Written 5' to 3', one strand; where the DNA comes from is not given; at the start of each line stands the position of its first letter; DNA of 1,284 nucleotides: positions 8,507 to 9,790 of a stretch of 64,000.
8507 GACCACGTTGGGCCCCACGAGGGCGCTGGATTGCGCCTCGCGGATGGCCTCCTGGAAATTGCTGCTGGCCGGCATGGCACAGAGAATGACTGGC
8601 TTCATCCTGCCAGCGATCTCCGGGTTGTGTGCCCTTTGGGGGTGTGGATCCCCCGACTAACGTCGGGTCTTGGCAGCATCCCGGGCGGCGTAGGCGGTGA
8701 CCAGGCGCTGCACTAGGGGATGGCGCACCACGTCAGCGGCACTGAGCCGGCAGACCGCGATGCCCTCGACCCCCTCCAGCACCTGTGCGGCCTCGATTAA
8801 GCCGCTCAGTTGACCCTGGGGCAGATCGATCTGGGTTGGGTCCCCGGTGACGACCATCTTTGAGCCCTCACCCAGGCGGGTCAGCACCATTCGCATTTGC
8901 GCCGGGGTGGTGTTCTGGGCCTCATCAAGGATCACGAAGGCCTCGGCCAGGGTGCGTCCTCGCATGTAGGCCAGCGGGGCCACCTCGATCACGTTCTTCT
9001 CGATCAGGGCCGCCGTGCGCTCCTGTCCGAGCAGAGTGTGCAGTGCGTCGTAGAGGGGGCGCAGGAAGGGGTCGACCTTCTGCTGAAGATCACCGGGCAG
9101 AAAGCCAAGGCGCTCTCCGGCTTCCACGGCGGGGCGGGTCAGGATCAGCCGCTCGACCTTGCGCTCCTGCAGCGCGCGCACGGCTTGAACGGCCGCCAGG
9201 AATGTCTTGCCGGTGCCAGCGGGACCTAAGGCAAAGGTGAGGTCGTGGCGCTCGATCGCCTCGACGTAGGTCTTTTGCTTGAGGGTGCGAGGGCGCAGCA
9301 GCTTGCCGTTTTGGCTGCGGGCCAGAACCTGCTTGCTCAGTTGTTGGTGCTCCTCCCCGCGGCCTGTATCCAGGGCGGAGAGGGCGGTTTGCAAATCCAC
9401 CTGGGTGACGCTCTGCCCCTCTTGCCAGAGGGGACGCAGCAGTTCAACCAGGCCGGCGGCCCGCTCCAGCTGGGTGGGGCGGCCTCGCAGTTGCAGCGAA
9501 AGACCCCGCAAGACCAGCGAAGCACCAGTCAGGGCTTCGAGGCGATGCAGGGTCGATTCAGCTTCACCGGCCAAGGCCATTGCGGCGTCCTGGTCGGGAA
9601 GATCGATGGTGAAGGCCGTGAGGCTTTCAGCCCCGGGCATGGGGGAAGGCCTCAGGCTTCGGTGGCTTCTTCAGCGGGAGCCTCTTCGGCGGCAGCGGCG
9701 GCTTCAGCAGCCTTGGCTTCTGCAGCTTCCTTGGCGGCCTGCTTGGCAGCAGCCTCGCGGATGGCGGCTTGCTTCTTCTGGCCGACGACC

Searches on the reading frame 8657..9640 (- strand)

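Call 3: search_protein_families(library=pfam, proteins=[window:8657-9640:-])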
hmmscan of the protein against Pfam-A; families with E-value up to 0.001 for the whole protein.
window:8657-9640:- (327 aa): 5 families
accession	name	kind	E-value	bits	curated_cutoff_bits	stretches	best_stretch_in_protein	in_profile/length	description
PF02562.22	PhoH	-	6e-94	313.7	27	1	115-317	2-204/205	PhoH-like protein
PF13604.12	AAA_30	-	8.7e-09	35.8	27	1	121-272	5-129/191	AAA domain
PF13245.12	AAA_19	-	2.1e-07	31.6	25.1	1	123-271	2-129/134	AAA domain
PF00580.27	UvrD-helicase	-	8.6e-05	22.8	23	0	235-270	215-250/271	UvrD/REP helicase N-terminal domain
PF13401.12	AAA_22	-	0.00054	20.7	27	0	134-256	7-108/130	AAA domain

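Call 4: search_protein_families(library=ncbifam, proteins=[window:8657-9640:-])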
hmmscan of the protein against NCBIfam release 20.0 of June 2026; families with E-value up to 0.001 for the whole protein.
window:8657-9640:- (327 aa): 2 families
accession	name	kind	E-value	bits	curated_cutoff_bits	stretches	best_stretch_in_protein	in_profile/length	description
NF007827.1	PRK10536.1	equivalog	3.2e-62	210.2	380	1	108-317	41-253/253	phosphate starvation-inducible protein PhoH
NF053827.1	RNA5-3helPhoH2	equivalog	1.3e-28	100.2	680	1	139-295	244-403/427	RNA 5'-3' helicase PhoH2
